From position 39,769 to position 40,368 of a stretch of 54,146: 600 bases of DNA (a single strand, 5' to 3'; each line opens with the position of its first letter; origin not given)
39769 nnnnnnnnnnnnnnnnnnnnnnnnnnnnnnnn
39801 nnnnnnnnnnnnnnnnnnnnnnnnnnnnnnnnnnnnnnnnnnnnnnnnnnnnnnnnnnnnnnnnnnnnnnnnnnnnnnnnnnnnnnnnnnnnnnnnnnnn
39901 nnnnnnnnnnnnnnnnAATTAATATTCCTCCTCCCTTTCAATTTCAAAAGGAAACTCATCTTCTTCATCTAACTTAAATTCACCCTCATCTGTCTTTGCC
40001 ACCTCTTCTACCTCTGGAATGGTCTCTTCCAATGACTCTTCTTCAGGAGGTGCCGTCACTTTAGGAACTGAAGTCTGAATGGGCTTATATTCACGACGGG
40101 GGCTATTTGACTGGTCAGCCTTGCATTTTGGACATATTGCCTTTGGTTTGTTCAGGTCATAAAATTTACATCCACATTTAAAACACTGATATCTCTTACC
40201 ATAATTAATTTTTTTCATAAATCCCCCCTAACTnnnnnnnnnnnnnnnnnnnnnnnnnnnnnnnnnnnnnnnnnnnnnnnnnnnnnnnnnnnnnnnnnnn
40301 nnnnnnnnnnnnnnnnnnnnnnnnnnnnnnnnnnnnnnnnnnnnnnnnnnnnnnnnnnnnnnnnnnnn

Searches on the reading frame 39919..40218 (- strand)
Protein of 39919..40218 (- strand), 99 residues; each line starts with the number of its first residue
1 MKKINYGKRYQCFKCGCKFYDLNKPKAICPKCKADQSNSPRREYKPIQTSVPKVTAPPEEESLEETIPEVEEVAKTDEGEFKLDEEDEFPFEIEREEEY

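Call 47: search_protein_families(library=pfam, proteins=[window:39919-40218:-], max_evalue=0.00001)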
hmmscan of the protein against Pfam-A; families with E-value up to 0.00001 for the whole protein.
window:39919-40218:- (99 aa): 1 family
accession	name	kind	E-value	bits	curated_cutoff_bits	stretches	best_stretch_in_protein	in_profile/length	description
PF09538.15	FYDLN_acid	-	2.9e-11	44.4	23.9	1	1-87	1-87/105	Protein of unknown function (FYDLN_acid)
